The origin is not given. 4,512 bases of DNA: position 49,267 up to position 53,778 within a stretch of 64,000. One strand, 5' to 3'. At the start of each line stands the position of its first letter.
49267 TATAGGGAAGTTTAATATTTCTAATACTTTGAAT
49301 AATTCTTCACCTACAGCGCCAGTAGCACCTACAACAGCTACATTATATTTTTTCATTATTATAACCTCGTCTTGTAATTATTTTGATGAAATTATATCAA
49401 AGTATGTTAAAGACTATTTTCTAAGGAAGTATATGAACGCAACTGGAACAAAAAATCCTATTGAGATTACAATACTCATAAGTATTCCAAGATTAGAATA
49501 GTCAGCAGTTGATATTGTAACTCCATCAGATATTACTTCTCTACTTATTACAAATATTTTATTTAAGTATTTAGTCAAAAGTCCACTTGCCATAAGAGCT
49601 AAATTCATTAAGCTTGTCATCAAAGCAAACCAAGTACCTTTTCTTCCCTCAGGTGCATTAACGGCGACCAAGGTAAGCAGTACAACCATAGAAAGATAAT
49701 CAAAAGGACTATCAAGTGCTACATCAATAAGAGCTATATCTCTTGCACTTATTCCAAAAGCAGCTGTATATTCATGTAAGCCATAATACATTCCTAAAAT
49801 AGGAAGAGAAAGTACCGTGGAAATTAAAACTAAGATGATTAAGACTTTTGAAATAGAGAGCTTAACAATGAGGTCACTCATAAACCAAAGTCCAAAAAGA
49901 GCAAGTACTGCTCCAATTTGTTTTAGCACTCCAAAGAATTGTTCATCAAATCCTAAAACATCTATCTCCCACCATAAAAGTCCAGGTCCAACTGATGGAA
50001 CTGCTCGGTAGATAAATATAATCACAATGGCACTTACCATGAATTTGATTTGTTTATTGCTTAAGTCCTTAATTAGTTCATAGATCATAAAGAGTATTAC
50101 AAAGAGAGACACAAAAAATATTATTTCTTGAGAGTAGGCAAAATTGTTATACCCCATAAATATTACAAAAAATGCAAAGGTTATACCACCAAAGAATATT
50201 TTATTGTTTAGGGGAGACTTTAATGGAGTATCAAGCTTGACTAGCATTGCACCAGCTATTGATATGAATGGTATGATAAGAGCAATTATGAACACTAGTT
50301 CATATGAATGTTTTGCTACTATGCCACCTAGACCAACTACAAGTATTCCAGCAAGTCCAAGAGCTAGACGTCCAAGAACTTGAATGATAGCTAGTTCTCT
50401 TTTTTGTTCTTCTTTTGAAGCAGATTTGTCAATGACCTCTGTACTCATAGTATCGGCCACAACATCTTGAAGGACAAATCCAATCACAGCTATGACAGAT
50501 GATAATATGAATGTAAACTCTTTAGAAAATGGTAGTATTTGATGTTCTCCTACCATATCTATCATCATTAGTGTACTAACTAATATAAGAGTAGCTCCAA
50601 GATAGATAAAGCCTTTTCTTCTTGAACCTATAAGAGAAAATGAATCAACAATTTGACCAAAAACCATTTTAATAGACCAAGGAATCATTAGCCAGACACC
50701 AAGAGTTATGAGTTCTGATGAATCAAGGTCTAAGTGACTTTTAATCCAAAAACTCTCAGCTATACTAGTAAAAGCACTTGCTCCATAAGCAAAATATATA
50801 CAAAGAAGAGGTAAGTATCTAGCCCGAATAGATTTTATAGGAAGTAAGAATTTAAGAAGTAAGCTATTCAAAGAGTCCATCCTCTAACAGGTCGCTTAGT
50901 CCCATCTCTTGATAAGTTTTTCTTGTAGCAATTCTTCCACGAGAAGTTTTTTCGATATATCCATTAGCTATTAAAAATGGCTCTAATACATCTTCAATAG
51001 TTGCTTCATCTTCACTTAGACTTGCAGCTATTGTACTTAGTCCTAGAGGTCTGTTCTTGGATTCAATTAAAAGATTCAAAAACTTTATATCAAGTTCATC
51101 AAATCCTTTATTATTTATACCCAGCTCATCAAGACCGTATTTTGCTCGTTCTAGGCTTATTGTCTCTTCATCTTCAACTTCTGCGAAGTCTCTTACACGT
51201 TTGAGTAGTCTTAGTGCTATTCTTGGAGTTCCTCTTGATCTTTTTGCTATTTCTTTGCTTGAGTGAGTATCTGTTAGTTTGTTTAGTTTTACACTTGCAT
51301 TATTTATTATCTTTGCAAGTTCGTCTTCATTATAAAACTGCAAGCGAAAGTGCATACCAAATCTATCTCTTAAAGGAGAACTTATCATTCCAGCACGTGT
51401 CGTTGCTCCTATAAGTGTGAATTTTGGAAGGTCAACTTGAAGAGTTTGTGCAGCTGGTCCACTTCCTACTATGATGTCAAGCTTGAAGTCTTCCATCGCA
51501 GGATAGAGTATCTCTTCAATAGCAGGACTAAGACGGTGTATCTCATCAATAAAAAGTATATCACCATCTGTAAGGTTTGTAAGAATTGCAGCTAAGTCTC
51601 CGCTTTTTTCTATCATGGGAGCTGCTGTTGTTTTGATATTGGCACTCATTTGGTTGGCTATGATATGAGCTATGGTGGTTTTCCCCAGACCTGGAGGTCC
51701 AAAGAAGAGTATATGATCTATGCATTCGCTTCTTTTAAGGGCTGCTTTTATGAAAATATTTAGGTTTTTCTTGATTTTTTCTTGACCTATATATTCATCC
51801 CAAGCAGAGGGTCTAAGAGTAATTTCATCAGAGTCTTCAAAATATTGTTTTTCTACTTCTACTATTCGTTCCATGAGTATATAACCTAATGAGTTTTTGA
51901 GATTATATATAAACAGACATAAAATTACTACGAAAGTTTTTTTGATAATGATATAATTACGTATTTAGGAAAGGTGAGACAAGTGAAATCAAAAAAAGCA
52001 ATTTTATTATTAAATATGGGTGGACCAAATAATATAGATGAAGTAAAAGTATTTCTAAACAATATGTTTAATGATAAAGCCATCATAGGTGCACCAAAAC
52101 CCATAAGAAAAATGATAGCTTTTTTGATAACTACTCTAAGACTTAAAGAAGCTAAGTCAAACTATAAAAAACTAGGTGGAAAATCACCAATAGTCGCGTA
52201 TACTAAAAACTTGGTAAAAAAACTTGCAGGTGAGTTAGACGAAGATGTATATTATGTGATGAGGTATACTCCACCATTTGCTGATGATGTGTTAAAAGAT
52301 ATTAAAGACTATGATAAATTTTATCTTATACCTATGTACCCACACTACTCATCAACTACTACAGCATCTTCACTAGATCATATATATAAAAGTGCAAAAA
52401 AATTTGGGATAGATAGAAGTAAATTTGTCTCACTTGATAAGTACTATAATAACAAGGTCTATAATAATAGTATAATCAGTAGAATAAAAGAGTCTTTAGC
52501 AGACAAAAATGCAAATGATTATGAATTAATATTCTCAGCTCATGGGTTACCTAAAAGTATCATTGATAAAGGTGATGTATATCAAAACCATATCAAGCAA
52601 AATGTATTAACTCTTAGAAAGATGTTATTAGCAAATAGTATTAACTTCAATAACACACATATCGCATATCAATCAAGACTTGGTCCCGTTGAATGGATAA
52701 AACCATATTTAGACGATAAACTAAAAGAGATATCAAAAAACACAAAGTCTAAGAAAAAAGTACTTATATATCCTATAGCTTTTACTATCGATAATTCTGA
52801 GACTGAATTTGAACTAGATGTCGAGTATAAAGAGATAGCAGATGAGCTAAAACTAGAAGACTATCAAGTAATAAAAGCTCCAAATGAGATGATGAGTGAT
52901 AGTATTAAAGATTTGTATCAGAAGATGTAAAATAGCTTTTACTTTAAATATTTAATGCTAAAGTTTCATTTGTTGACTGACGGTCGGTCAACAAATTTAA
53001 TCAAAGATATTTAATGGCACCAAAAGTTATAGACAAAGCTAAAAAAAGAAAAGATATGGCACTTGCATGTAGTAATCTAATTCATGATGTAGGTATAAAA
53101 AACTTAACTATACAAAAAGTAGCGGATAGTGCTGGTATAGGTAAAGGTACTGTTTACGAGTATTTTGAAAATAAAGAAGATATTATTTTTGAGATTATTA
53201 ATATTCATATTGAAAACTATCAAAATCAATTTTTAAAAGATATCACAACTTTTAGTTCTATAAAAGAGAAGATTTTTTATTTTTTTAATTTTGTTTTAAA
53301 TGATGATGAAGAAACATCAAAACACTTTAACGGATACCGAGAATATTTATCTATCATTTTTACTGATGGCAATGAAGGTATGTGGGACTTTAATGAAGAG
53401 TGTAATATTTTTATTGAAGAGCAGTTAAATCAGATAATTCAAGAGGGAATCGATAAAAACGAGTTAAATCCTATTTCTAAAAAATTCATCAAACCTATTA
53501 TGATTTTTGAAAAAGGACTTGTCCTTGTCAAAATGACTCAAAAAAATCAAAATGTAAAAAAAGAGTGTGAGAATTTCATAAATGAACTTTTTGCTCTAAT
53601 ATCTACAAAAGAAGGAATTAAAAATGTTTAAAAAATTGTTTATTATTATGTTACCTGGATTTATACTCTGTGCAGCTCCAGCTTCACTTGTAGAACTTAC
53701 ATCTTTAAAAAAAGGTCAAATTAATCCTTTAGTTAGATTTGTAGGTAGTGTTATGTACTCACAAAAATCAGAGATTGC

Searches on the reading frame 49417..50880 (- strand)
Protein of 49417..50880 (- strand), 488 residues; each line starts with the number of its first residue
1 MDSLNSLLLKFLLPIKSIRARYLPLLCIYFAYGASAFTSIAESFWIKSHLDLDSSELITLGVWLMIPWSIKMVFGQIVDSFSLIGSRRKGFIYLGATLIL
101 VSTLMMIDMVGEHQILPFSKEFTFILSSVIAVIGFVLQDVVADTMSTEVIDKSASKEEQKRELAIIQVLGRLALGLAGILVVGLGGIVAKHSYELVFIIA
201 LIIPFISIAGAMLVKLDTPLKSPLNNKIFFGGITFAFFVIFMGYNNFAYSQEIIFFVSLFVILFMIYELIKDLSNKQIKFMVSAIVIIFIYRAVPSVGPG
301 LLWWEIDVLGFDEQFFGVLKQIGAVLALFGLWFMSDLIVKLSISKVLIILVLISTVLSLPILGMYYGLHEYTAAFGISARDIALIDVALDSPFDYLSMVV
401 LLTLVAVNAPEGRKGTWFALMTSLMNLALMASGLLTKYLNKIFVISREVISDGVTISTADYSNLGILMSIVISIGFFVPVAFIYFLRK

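Call 82: search_protein_families(library=pfam, proteins=[window:49417-50880:-], max_evalue=0.00001)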
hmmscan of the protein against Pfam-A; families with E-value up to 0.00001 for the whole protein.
window:49417-50880:- (488 aa): 1 family
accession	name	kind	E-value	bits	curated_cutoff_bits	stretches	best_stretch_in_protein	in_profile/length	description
PF03092.22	BT1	-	2.5e-19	69.8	22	1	35-486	5-412/432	BT1 family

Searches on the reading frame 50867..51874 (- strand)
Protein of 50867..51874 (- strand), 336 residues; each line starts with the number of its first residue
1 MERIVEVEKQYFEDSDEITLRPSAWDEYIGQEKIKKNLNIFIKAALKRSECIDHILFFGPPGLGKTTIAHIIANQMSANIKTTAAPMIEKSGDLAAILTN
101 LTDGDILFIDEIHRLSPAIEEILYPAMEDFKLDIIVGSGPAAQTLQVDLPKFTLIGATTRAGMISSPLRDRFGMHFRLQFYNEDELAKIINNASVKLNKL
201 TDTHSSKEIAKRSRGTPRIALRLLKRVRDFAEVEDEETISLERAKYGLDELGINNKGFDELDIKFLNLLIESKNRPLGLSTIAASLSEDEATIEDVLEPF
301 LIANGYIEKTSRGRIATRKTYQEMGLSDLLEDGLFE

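Call 16: search_protein_families(library=pfam, proteins=[window:50867-51874:-], max_evalue=0.001)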
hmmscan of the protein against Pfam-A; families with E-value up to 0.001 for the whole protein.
window:50867-51874:- (336 aa): 11 families
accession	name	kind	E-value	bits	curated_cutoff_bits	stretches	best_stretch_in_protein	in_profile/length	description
PF05496.18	RuvB_N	-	4e-78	261.1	27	1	20-178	1-159/159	Holliday junction DNA helicase RuvB P-loop domain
PF17864.7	AAA_lid_4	-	3e-25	88.2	27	1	181-253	1-73/74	RuvB AAA lid domain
PF05491.19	RuvB_C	-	5.5e-23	81.1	24.7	1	256-322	2-69/72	RuvB C-terminal winged helix domain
PF00004.35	AAA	-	2.4e-21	77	21.2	1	55-178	1-129/131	ATPase family associated with various cellular activities (AAA)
PF07728.20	AAA_5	-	4.2e-10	40.2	22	1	54-172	1-139/139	AAA domain (dynein-related subfamily)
PF01078.27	Mg_chelatase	-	2.7e-05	24.1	20.3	0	52-77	22-47/207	Magnesium chelatase, subunit ChlI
PF00931.28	NB-ARC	-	0.0001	22.1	23.5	0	42-77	8-43/248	NB-ARC domain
PF00910.28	RNA_helicase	-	0.00029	21.7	21.5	0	55-123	1-71/105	RNA helicase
PF20720.3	nSTAND3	-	0.00037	20.6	27.2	1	45-110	10-72/155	Novel STAND NTPase 3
PF00158.32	Sigma54_activat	-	0.0005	20.2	20.2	0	101-135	91-125/168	Sigma-54 interaction domain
PF13173.12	AAA_14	-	0.00066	20.1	27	0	55-136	5-95/129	AAA domain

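Call 30: find_encoding_contigs(protein=window:50867-51874:-, flank=2000, max_places=6)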
Protein window:50867-51874:- (336 aa): 2 contigs read that carry it; 2 places shown.
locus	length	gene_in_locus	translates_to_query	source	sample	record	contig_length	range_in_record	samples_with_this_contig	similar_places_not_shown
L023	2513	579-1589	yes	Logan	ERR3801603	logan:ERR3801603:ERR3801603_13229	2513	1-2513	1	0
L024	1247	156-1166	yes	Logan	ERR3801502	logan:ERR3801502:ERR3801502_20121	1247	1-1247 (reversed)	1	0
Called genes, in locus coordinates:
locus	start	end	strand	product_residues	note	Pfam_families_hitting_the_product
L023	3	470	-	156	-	?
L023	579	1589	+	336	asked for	PF05496:RuvB_N, PF00004:AAA, PF07728:AAA_5, PF17864:AAA_lid_4, PF05491:WHD_RuvB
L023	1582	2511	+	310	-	?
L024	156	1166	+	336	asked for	PF05496:RuvB_N, PF00004:AAA, PF07728:AAA_5, PF17864:AAA_lid_4, PF05491:WHD_RuvB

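Call 31: list_cluster_members(proteins=[window:50867-51874:-, window:13731-14198:+, window:14389-14745:+, window:14362-14745:+, window:47281-48300:-, window:17333-18244:+])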
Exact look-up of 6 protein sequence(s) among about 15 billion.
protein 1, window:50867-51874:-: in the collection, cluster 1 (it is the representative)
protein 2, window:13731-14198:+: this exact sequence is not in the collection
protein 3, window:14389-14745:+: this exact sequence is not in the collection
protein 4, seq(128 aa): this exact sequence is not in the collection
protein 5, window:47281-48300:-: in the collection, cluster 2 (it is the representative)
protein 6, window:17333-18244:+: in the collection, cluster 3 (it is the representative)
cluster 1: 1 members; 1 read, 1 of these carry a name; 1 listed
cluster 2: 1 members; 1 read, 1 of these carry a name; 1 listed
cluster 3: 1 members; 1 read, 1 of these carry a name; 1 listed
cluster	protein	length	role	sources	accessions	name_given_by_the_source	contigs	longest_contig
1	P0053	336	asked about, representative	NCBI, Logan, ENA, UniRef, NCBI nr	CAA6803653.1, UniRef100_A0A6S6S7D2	MAG: Holliday junction DNA helicase RuvB [uncultured Campylobacterales bacterium] | Holliday junction branch migration complex subunit RuvB n=1 Tax=uncultured ...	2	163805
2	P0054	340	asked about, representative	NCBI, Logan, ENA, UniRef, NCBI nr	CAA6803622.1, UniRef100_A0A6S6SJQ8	MAG: Uroporphyrinogen III decarboxylase (EC [uncultured Campylobacterales bacterium] | Uroporphyrinogen decarboxylase n=1 Tax=uncultured Campylobacterales bacterium ...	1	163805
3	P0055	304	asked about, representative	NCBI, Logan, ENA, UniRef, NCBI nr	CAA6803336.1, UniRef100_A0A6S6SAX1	MAG: Manganese-dependent inorganic pyrophosphatase (EC [uncultured Campylobacterales ... | inorganic diphosphatase n=1 Tax=uncultured Campylobacterales bacterium TaxID=352960 ...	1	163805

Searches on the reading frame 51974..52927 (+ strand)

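Call 16: search_protein_families(library=pfam, proteins=[window:51974-52927:+], max_evalue=0.001)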
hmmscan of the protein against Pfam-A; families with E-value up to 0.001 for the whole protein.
window:51974-52927:+ (318 aa): 1 family
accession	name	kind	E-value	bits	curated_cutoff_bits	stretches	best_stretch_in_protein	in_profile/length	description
PF00762.24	Ferrochelatase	-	5.3e-87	292.2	27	1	7-305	1-301/317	Ferrochelatase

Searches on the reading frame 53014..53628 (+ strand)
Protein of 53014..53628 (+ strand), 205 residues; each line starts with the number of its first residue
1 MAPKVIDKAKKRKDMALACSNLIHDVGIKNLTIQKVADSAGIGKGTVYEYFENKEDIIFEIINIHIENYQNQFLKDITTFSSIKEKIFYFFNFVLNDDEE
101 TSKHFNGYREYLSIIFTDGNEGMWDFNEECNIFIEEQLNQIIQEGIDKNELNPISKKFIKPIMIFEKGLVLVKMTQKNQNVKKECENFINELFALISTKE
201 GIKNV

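Call 59: search_protein_families(library=ncbifam, proteins=[window:53014-53628:+], max_evalue=0.01)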
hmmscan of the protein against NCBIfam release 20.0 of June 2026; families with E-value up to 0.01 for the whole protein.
window:53014-53628:+ (205 aa): 16 families
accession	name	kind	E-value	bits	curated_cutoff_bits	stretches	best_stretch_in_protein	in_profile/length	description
NF051852.1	efflux_TF_MtrR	exception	3.4e-11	43.3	280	1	9-190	9-195/205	multidrug efflux system transcriptional repressor MtrR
NF053878.1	FATransRegFadRBac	equivalog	1.1e-09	38.3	200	1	17-92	10-85/190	fatty acid metabolism transcriptional regulator FadR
TIGR03384.1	betaine_BetI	equivalog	4.1e-09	36.4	201.3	1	4-87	2-85/189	choline-binding transcriptional repressor BetI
TIGR03968.1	mycofact_TetR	equivalog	1.4e-08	34.5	224.9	1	8-94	7-96/190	mycofactocin system transcriptional regulator MftR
NF001978.0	PRK00767.1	equivalog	2.4e-08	34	118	1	3-79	2-78/197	transcriptional regulator BetI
NF053731.1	TransRegFasRMycb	equivalog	4.1e-07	30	330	1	8-99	9-104/199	HTH-type transcriptional activator FasR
NF007949.0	PRK10668.1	equivalog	1.5e-05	24.5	271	1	2-65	2-66/216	multidrug efflux transporter transcriptional repressor AcrR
NF007430.0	PRK09975.1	equivalog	6.7e-05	22.1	274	1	9-62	9-63/220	acrEF/envCD operon transcriptional regulator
NF041196.1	ScbR_bind_reg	equivalog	0.0001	22.5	150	1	12-70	8-66/191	ScbR family autoregulator-binding transcription factor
NF051457.1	acryl_TF_AcuR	equivalog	0.00012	21.4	247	1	10-78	17-81/204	acrylate utilization transcriptional regulator AcuR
NF010319.1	PRK13756.1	equivalog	0.00026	20.9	265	1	18-58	10-50/199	tetracycline resistance transcriptional repressor TetR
NF011584.0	PRK15008.1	equivalog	0.00072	19.5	230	1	10-103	18-113/212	HTH-type transcriptional regulator RutR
NF040929.1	quorum_TF_HapR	equivalog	0.0012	18.6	350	1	10-77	16-82/200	LuxR/HapR/OpaR family quorum-sensing transcriptional regulator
NF058643.1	TranRegCurRPseudo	equivalog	0.0033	17.1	300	1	20-79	17-76/193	TetR family transcriptional repressor CurR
NF050111.1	TransRegSACE7040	equivalog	0.0065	16.4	250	1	11-62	2-53/186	SACE_7040 family transcriptional regulator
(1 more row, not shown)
